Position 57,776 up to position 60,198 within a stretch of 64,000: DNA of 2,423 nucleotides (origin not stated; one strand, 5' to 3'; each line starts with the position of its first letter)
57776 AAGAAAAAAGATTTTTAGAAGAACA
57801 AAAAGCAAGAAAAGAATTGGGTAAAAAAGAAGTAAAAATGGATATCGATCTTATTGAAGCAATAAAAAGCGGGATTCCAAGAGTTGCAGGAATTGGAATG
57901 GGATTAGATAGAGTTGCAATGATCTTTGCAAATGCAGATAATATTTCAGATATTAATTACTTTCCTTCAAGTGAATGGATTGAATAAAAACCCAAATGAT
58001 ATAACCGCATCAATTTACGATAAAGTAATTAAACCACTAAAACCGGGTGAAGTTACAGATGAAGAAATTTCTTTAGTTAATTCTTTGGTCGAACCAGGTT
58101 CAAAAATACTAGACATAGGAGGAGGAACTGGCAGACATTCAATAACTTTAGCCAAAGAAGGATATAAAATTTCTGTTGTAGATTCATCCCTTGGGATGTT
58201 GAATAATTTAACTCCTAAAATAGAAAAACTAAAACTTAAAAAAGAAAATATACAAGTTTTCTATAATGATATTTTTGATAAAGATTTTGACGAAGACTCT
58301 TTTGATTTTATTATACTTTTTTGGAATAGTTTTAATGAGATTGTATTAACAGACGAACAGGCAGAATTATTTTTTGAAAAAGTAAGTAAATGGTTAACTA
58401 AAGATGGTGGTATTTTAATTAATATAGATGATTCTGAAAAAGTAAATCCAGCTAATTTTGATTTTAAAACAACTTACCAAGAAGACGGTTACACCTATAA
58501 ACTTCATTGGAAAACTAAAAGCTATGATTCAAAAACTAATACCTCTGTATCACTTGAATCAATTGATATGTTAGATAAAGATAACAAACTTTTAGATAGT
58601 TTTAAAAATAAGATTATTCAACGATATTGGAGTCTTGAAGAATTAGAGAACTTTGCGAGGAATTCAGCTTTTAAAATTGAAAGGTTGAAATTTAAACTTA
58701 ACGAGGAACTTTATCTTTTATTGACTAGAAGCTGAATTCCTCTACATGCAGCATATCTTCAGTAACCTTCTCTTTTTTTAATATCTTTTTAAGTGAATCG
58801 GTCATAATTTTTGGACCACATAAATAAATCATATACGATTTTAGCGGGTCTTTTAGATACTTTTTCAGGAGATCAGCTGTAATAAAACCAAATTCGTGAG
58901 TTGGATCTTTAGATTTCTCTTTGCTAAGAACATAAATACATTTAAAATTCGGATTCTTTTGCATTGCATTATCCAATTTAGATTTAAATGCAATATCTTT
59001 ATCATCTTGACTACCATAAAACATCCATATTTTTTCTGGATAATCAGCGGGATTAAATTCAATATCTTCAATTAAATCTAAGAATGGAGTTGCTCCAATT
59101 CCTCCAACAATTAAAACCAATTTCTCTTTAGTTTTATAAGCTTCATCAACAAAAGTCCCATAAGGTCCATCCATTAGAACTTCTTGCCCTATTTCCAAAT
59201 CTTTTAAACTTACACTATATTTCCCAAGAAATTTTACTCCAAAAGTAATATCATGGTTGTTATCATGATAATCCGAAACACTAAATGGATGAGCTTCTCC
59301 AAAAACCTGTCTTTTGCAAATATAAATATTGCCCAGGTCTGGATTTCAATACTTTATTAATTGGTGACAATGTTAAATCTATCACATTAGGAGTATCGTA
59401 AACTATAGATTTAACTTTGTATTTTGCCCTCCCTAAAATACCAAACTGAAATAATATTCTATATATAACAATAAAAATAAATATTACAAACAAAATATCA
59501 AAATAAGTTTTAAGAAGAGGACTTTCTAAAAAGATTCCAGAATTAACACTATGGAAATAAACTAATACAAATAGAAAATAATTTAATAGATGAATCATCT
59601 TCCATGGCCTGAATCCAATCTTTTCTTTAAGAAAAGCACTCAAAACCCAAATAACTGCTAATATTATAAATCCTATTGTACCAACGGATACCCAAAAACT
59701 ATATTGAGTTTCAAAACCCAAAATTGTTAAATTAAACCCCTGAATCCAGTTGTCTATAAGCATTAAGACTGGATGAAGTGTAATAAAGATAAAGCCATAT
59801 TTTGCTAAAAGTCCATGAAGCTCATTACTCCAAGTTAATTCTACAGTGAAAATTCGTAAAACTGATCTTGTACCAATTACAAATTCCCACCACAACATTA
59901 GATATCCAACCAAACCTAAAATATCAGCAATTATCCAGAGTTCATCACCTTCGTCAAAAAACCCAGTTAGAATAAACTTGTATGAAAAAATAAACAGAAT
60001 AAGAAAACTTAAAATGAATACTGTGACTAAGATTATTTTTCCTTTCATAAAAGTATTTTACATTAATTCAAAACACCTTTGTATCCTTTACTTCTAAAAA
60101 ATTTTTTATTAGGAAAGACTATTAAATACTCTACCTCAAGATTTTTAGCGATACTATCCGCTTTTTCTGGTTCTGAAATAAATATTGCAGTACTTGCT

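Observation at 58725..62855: Putative extracytoplasmic flavin-based redox module: NOX/ferric-reductase flavocytochrome, ApbE, membrane FMN-binding protein and a DsbA-like oxidoreductase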

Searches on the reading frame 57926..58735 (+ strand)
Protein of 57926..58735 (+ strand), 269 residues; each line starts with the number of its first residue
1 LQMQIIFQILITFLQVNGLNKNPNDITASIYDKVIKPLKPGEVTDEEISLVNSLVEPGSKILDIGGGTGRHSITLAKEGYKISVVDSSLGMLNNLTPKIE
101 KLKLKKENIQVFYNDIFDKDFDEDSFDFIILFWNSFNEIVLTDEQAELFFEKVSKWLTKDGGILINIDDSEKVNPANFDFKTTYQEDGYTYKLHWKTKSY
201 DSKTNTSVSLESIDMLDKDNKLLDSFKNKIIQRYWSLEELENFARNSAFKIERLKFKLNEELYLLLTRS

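Call 4: search_protein_families(library=pfam, proteins=[window:57926-58735:+], max_evalue=0.01)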
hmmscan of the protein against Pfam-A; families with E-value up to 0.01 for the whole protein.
window:57926-58735:+ (269 aa): 13 families
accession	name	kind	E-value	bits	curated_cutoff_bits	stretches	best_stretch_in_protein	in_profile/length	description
PF13649.12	Methyltransf_25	-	2.2e-13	51.2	27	1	61-161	1-97/97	Methyltransferase domain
PF13847.12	Methyltransf_31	-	1.1e-09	38.6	27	1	57-177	3-121/145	Methyltransferase domain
PF03848.20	TehB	-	4.9e-09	36.3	20.4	1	51-201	25-169/193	Tellurite resistance protein TehB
PF08241.18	Methyltransf_11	-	1.7e-08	35.4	21.2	1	62-164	1-94/95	Methyltransferase domain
PF08242.18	Methyltransf_12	-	2.7e-08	34.8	30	1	62-162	1-97/98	Methyltransferase domain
PF05175.20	MTS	-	3.7e-07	30.4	23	1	50-171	23-144/170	Methyltransferase small domain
PF13489.12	Methyltransf_23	-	1.6e-06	28.4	27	1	56-132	21-88/164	Methyltransferase domain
PF01209.24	Ubie_methyltran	-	1.1e-05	25.4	20.1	1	55-175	45-160/233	ubiE/COQ5 methyltransferase family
PF02353.26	CMAS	-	0.00016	21.5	27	1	55-166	60-165/273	Mycolic acid cyclopropane synthetase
PF12847.13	Methyltransf_18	-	0.00039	20.9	27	0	48-129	5-86/151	Methyltransferase domain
PF00398.26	RrnaAD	-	0.0009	18.9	24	1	55-124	28-93/263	Ribosomal RNA adenine dimethylase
PF05891.18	Methyltransf_PK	-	0.0017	18.4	27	1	59-166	57-160/218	AdoMet dependent proline di-methyltransferase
PF07021.18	MetW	-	0.0065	16.6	21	0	48-131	4-81/193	Methionine biosynthesis protein MetW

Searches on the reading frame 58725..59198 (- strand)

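Call 4: search_protein_families(library=pfam, proteins=[window:58725-59198:-], max_evalue=0.01)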
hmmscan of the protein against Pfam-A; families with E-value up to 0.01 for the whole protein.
window:58725-59198:- (157 aa): 2 families
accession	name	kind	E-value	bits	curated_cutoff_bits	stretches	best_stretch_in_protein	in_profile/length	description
PF00175.26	NAD_binding_1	-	2.8e-20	73.4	22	1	29-136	1-107/109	Oxidoreductase NAD-binding domain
PF08030.17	NAD_binding_6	-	5.7e-06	26.9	22.2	1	25-68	2-48/156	Ferric reductase NAD binding domain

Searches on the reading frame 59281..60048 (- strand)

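Call 4: search_protein_families(library=pfam, proteins=[window:59281-60048:-], max_evalue=0.01)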
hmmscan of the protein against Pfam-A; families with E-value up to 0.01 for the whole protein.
window:59281-60048:- (255 aa): 1 family
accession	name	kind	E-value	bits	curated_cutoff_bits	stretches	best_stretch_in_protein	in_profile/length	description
PF01794.25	Ferric_reduct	-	2e-08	34.8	28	1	44-163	1-120/121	Ferric reductase like transmembrane component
